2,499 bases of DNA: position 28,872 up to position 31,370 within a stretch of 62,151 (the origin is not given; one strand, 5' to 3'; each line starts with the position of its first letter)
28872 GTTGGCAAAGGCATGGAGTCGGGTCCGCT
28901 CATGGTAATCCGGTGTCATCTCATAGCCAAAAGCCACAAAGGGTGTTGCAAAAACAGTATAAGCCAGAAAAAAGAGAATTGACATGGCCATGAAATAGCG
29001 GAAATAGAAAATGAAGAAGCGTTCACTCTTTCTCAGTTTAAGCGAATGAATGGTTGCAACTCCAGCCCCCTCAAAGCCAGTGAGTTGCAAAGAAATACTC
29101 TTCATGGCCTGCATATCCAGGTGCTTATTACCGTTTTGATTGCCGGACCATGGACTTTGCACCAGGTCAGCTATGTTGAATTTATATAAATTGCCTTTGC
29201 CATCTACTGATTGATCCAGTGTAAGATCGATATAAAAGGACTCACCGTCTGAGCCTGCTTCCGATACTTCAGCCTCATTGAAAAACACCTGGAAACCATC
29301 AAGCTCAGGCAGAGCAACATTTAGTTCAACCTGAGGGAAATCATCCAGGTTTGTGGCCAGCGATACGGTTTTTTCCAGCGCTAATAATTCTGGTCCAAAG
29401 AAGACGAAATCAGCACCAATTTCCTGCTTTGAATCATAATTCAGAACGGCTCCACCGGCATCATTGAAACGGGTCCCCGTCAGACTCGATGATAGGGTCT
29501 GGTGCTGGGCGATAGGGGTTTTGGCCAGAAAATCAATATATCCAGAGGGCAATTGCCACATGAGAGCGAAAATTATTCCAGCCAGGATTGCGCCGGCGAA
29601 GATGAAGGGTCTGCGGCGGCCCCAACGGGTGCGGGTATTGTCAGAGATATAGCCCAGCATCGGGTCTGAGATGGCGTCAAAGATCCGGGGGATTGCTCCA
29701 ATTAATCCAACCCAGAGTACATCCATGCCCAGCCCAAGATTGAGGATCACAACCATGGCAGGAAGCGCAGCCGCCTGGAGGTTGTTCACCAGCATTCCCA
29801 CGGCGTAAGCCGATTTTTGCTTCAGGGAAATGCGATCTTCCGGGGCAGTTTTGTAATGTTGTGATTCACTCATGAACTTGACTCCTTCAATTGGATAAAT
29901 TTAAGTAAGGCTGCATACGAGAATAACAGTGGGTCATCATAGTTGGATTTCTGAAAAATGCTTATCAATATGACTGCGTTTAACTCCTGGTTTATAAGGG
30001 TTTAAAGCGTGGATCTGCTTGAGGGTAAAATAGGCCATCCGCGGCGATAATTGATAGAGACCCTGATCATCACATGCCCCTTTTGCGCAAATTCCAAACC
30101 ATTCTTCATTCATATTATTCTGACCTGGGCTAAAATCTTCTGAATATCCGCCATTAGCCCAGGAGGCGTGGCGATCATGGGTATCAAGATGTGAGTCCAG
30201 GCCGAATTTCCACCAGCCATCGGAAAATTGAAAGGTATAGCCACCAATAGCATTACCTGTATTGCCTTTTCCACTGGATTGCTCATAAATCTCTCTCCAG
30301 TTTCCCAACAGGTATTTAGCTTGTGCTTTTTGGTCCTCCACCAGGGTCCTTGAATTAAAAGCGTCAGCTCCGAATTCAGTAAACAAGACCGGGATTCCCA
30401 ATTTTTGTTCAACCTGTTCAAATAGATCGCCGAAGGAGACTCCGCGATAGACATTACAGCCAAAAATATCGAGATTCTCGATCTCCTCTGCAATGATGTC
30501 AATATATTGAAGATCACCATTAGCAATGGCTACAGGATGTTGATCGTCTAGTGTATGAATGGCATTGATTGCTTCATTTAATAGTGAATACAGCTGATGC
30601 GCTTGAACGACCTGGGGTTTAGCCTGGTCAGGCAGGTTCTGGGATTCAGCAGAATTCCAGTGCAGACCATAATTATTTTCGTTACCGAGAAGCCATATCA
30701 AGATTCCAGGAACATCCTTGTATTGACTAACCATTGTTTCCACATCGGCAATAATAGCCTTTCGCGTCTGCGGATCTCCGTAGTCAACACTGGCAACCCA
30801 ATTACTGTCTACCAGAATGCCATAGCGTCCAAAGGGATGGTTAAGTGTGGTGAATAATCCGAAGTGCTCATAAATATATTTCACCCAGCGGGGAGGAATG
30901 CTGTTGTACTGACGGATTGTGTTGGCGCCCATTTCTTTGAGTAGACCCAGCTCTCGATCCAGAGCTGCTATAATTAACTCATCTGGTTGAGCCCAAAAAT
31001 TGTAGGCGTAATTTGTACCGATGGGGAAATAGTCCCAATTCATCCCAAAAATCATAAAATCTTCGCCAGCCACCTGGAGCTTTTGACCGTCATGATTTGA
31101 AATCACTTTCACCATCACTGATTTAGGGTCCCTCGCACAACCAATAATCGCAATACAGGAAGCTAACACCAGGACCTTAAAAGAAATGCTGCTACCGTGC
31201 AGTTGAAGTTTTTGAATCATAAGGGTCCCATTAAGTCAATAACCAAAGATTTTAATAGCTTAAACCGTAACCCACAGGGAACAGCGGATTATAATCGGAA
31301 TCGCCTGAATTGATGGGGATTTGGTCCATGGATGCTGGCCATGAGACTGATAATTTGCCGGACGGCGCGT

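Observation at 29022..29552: About 175-aa soluble domain inserted into an extracytoplasmic loop of a GPH/MFS sugar symporter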

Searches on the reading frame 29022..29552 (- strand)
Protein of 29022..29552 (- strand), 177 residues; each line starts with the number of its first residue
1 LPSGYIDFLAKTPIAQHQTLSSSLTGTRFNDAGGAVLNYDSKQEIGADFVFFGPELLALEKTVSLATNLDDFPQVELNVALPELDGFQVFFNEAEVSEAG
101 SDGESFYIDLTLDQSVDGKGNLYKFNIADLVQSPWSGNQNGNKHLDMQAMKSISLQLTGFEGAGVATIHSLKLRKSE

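Call 4: search_protein_families(library=ncbifam, proteins=[window:29022-29552:-], max_evalue=0.01)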
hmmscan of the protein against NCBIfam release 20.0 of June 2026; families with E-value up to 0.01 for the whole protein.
window:29022-29552:- (177 aa): 0 families

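Call 13: search_protein_representatives(protein=window:29022-29552:-)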
Query: 177 residues. Proteins with E-value up to 0.001 (for the whole library): 29; up to 1e-10: 10; up to 1e-30: 2. The best 29 are listed.
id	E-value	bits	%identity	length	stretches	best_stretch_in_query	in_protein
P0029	2.3e-74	265.1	48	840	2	5-177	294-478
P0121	2.5e-34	134.8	46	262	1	1-151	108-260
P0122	1.5e-29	119.2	40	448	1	1-176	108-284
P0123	5.2e-28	114.2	46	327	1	1-131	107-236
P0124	7.7e-28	113.7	38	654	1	1-177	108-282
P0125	4.5e-26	108.0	40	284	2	1-176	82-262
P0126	2.4e-20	89.3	54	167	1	74-177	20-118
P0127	3.3e-17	79.1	40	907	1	6-176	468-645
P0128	1.8e-15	73.5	34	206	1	5-175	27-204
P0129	3.4e-15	72.6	36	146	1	32-174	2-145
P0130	7.0e-10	55.3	34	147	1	37-173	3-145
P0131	1.7e-09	54.0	33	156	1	32-173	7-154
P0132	3.1e-09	53.2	36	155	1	36-174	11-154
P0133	7.1e-09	52.0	34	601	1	20-175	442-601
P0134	2.8e-08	50.1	32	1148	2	97-174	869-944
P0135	4.2e-08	49.5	32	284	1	32-174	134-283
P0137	7.3e-07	45.4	27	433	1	33-174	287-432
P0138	2.0e-06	44.1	32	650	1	33-174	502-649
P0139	1.2e-05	41.5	35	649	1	39-173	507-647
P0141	4.4e-05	39.7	37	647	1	31-171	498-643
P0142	5.6e-05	39.3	30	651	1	36-172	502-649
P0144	2.4e-04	37.3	37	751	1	54-173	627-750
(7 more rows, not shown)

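Call 14: search_protein_families(library=pfam, proteins=[P0127, P0133, P0134, P0137, P0138, P0139, P0141, P0142, P0144, P0135], max_evalue=0.01)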
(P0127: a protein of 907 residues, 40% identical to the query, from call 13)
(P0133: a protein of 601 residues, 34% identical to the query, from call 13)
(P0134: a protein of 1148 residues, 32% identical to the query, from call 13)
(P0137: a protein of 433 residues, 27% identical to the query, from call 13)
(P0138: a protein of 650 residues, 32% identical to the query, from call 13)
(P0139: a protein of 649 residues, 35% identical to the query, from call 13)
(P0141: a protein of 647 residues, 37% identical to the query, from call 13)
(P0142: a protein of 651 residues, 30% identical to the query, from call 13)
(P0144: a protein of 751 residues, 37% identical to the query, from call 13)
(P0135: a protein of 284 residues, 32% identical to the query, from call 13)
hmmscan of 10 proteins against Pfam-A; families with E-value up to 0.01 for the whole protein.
P0127 (907 aa): 1 family
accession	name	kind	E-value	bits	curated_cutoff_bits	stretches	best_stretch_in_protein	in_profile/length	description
PF02449.21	Glyco_hydro_42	-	5.2e-05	23.2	21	1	137-322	96-271/376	Beta-galactosidase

P0133 (601 aa): 0 families

P0134 (1148 aa): 4 families
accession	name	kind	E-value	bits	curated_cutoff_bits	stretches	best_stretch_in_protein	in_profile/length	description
PF00211.25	Guanylate_cyc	-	1.3e-14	54.7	21.9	1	16-175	10-179/183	Adenylate and Guanylate cyclase catalytic domain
PF08547.18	CIA30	-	1.9e-05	25.2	24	0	1029-1139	60-154/157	Complex I intermediate-associated protein 30 (CIA30)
PF03425.19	CBM_11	-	0.002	18.6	27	0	804-926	51-163/182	Carbohydrate binding domain (family 11)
PF13428.12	TPR_14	-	0.005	17.8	23.5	0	434-469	6-40/44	Tetratricopeptide repeat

P0137 (433 aa): 1 family
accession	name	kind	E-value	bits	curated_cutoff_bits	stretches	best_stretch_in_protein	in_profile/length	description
PF22612.2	GH113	-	0.003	17.4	27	1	97-201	179-284/289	Glycoside Hydrolase Family 113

P0138 (650 aa): 0 families

P0139 (649 aa): 0 families

P0141 (647 aa): 1 family
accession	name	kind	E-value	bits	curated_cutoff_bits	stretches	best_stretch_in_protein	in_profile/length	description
PF02449.21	Glyco_hydro_42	-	8.3e-11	42.3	21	1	127-317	86-264/376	Beta-galactosidase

P0142 (651 aa): 0 families

P0144 (751 aa): 3 families
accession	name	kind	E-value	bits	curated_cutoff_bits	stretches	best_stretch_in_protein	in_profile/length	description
PF00754.31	F5_F8_type_C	-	1e-16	61.7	28.2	1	33-146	2-124/127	F5/8 type C domain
PF22633.2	F5_F8_type_C_2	-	1.8e-14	54.5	27.8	1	47-131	2-90/91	NedA-like, galactose-binding domain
PF11790.14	Glyco_hydro_cc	-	0.0055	16.7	21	0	403-494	133-209/237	Glycosyl hydrolase catalytic core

P0135 (284 aa): 0 families

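Call 30: search_solved_structures(query=A3, max_evalue=10, show_alignments=2)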
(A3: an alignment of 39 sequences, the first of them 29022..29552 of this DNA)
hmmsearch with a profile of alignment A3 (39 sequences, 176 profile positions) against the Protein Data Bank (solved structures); distinct sequences matched with E-value up to 10: 1.
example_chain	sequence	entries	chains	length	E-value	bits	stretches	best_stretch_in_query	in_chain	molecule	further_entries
6xj9_A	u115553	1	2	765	2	11.7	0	138-175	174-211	Agarase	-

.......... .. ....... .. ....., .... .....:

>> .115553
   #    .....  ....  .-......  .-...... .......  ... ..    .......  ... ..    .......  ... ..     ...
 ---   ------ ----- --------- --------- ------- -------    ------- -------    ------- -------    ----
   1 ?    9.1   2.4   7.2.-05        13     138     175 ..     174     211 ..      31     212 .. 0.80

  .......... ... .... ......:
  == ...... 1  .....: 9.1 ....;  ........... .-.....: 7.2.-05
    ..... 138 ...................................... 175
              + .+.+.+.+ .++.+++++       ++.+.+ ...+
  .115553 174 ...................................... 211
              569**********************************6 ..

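Call 31: search_protein_families(library=pfam, alignment_id=A3, max_evalue=1)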
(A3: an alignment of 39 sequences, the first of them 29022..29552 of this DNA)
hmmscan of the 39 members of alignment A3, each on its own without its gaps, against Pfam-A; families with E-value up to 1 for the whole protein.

A. member 1, window:29022-29552:- (177 aa): 0 families

B. families by the number of members that match (of 39 scanned): 6 families
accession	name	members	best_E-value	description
PF08547.18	CIA30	7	0.0043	Complex I intermediate-associated protein 30 (CIA30)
PF17992.7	Agarase_CBM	2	0.11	Agarase CBM like domain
PF25534.1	DUF7918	1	0.05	Domain of unknown function (DUF7918)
PF21482.3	KH_GLD-3_2nd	1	0.18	GLD-3 2nd KH domain (aka KH3)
PF08757.17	CotH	1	0.22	CotH kinase protein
PF05621.17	TniB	1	0.27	Bacterial TniB protein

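Call 36: predict_structure(alignment_id=A3)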
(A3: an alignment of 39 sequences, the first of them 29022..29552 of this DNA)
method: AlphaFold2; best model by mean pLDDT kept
length: 177 residues; sequences in the alignment: 39
mean_pLDDT: 90.5   pTM: 0.88
mean pLDDT of the five models: 90.5, 88.9, 88.6, 88.2, 84.7
residues with pLDDT >= 90: 123; 70-90: 45; 50-70: 8; < 50: 1
segments of 3 or more residues with pLDDT < 50: none
pLDDT, mean of each block of 10 residues (from residue 1): 81 89 85 92 89 87 82 96 94 83 93 95 97 94 93 94 94 88
secondary structure, 60 per line:
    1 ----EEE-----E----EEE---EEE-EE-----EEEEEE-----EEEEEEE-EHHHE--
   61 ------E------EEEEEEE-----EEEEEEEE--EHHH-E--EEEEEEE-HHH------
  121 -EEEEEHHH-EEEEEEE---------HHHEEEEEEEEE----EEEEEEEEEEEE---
elements in order: E5-7 E18-20 E24-26 E35-40 E46-52 E74-80 E86-93 E104-110 E122-126 E131-137 E150-158 E163-174

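Call 39: fold_search(model_id=the predicted structure, library=pdb)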
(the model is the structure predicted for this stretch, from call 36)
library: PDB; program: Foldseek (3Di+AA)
matches with E <= 10: 1327; with E <= 0.001: 27
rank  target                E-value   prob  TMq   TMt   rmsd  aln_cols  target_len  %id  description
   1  6xj9_A                6.2e-06  1.00  0.46  0.15   7.9       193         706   13  Structure of PfGH50B (released 2020-09-16)
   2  6r31_A                1.2e-05  1.00  0.51  0.53   8.4       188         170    9  Family 11 Carbohydrate-Binding Module from Clostridium thermocellum in complex with beta-1,3-1,4-mixed-linked tetrasac (released 2020-02-05)
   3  2lro_MODEL_1_A        1.6e-05  1.00  0.47  0.48  11.0       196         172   11  Solution structure, dynamics and binding studies of CtCBM11 (released 2013-02-06)
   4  6r3m_A                1.8e-05  1.00  0.55  0.55   8.0       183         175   10  Family 11 Carbohydrate-Binding Module from Clostridium thermocellum in complex with beta-1,3-1,4-mixed-linked tetrasac (released 2020-02-05)
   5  7zkp_A                2.9e-05  1.00  0.60  0.51   7.6       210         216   13  Late assembly intermediate of the proximal proton pumping module of complex I with assembly factors NDUFAF1 and CIA84 (released 2022-11-23)
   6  1v0a                  3.1e-05  1.00  0.53  0.55  10.2       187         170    9  Family 11 Carbohydrate-Binding Module of cellulosomal cellulase Lic26A-Cel5E of Clostridium thermocellum (released 2005-01-12)
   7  7zkq_A                4.8e-05  1.00  0.52  0.44  11.2       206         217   13  Early Pp module assembly intermediate of complex I (released 2022-11-23)
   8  6xj9_B                5.1e-05  1.00  0.48  0.15   7.0       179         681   13  Structure of PfGH50B (released 2020-09-16)
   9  1mac_A                2.4e-04  1.00  0.47  0.41   8.3       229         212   10  CRYSTAL STRUCTURE AND SITE-DIRECTED MUTAGENESIS OF BACILLUS MACERANS ENDO-1,3-1,4-BETA-GLUCANASE (released 1995-02-27)
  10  8qpg_TA               2.7e-04  1.00  0.43  0.22   7.5       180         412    8  Turret of Haloferax tailed virus 1 (released 2024-10-09)
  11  1byh_A                3.6e-04  1.00  0.45  0.39   8.3       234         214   10  MOLECULAR AND ACTIVE-SITE STRUCTURE OF A BACILLUS (1-3,1-4)-BETA-GLUCANASE (released 1993-10-31)
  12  1u0a_A                4.3e-04  1.00  0.43  0.37   8.7       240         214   10  Crystal structure of the engineered beta-1,3-1,4-endoglucanase H(A16-M) in complex with beta-glucan tetrasaccharide (released 2005-09-06)
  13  9vbw_L                5.3e-04  0.96  0.30  0.25  12.8       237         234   13  Lectin FRIL from Lablab purpureus complexed to Lewis X tetrasaccharide (released 2026-03-18)
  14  1gbg                  5.6e-04  1.00  0.42  0.37   9.5       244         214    9  BACILLUS LICHENIFORMIS BETA-GLUCANASE (released 1995-12-07)
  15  3wvj_A                5.6e-04  1.00  0.43  0.37  10.2       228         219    9  The crystal structure of native glycosidic hydrolase (released 2015-06-24)
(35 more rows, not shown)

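Call 52: search_solved_structures(query=A4, max_evalue=10, show_alignments=3)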
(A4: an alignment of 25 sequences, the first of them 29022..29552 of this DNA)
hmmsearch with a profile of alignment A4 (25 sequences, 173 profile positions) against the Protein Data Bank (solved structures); distinct sequences matched with E-value up to 10: 2.
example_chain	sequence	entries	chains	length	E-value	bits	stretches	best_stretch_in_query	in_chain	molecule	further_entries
6xj9_A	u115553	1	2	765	0.015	18.4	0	137-172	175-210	Agarase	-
5wi5_A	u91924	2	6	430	0.38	13.8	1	17-90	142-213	UDP-N-acetylglucosamine 1-carboxyvinyltransferase 1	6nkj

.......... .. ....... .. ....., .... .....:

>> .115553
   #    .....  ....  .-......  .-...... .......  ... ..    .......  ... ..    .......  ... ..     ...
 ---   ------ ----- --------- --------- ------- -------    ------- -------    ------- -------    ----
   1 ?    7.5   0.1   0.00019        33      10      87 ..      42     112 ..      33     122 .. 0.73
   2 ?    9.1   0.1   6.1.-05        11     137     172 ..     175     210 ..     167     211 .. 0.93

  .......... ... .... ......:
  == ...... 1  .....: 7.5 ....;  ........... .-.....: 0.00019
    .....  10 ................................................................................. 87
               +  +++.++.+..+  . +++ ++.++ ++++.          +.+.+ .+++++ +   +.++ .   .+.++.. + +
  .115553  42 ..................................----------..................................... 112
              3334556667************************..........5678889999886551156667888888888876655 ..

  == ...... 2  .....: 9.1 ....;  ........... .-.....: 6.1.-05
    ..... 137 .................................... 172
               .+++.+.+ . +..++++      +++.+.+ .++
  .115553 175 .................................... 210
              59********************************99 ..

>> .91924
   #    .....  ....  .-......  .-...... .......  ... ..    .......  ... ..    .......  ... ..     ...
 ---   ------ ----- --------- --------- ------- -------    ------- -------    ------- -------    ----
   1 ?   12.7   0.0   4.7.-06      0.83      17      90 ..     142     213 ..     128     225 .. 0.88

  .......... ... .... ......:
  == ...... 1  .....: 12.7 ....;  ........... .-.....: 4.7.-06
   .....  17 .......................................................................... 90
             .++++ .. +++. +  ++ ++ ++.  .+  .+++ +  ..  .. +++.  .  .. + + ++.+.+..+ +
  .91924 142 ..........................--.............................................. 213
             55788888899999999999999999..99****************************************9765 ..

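Call 70: search_protein_families(library=pfam, alignment_id=A4, max_evalue=1)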
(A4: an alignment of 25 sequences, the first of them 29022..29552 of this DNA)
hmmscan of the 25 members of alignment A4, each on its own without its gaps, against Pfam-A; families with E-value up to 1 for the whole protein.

A. member 1, window:29022-29552:- (177 aa): 0 families

B. families by the number of members that match (of 25 scanned): 5 families
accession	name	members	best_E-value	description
PF08547.18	CIA30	5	0.0049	Complex I intermediate-associated protein 30 (CIA30)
PF03425.19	CBM_11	1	0.00034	Carbohydrate binding domain (family 11)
PF01209.24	Ubie_methyltran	1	0.11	ubiE/COQ5 methyltransferase family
PF17992.7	Agarase_CBM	1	0.13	Agarase CBM like domain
PF23552.2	ParB_C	1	0.21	ParB dimerisation domain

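Call 71: find_homologous_proteins(query=window:29022-29552:-, max_evalue=0.00001)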
Query window:29022-29552:- (177 aa): 1 proteins with E <= 0.00001 among 233 candidates.
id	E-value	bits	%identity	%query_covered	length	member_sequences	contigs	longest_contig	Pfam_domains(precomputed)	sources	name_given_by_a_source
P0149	1.0e-57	213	59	100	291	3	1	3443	PF13347.13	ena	-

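Call 72: find_homologous_proteins(query=A3, max_evalue=1e-10)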
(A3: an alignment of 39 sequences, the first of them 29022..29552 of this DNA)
Query A3 (39 sequences) (177 aa, profile of the alignment): 7 proteins with E <= 1e-10 among 3138 candidates.
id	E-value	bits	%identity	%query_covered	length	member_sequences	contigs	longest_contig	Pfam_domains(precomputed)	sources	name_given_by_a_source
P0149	3.0e-66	241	59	100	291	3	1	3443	PF13347.13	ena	-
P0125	4.0e-43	166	35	100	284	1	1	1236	PF13347.13,PF07690.22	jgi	-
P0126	4.1e-25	107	51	58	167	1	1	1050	PF13347.13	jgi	-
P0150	1.3e-20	92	37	60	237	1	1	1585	PF13347.13,PF07690.22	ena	-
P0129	6.1e-16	77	35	81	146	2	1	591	-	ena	-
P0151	1.1e-15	76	33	79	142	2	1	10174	-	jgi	jgi:hypothetical protein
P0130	5.3e-15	74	31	79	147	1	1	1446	-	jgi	jgi:hypothetical protein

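Call 73: find_encoding_contigs(protein=P0151, flank=5000, max_places=2)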
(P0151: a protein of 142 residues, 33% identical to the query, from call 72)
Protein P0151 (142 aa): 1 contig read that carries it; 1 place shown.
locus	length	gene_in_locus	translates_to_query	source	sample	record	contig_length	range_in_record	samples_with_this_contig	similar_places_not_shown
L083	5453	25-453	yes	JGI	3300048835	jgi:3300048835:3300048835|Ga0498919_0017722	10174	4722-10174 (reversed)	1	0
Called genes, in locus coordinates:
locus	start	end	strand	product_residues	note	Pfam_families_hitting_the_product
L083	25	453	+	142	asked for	-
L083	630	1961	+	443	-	PF00144:Beta-lactamase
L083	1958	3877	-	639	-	PF02574:S-methyl_trans, PF02219:MTHFR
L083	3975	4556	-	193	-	-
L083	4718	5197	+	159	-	PF01451:LMWPc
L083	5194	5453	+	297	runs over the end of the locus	PF03881:Fructosamin_kin, PF01636:APH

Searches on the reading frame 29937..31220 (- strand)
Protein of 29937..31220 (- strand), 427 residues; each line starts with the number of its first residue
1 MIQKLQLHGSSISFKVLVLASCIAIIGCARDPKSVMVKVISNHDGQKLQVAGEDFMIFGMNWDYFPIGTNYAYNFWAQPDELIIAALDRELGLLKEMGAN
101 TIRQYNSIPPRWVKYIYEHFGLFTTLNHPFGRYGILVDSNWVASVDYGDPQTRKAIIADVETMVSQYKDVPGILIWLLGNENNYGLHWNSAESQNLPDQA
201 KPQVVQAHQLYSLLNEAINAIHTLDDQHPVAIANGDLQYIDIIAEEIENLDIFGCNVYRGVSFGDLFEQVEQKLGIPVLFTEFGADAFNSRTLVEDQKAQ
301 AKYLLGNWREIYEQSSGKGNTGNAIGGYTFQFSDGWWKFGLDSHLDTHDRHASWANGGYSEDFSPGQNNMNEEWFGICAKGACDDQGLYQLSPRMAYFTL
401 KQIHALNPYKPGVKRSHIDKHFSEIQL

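Call 3: search_protein_families(library=pfam, proteins=[window:29937-31220:-], max_evalue=0.01)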
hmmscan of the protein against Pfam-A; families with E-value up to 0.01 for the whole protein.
window:29937-31220:- (427 aa): 2 families
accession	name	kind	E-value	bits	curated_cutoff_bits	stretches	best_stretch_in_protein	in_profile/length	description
PF02836.23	Glyco_hydro_2_C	-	6.7e-07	29.2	21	1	88-297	39-224/302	Glycosyl hydrolases family 2, TIM barrel domain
PF03198.20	Glyco_hydro_72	-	0.0084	15.9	25.9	0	80-297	48-261/314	Glucanosyltransferase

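Call 45: search_solved_structures(query=window:29937-31220:-, max_evalue=0.01)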
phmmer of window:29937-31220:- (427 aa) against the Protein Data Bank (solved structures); distinct sequences matched with E-value up to 0.01: 10.
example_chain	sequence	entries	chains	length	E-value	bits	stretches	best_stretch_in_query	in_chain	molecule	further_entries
7cwd_A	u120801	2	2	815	0.00088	21.5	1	84-181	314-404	beta-glalactosidase | beta-galactosidase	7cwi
1yq2_A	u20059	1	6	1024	0.0015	20.7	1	49-188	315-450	beta-galactosidase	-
9oro_A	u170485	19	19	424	0.003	19.7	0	145-286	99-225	Glycoside hydrolase family 158 | GH158(Pro)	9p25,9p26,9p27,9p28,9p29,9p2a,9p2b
9bey_A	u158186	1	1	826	0.0037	19.4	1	85-181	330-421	GH2 beta-galactosidase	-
6etz_A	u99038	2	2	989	0.0082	18.3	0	87-187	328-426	Beta-galactosidase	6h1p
6zjp_A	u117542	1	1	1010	0.0086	18.2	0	87-187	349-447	Beta-galactosidase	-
6seb_A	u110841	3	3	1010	0.0086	18.2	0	87-187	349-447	Beta-galactosidase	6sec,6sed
6zjq_A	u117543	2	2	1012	0.0087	18.2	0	87-187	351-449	Beta-galactosidase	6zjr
6zjv_A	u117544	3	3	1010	0.0087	18.2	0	87-187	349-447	Beta-galactosidase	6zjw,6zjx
9fz9_A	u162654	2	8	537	0.009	18.2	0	205-375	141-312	Glycoside hydrolase family 2 catalytic domain-containing protein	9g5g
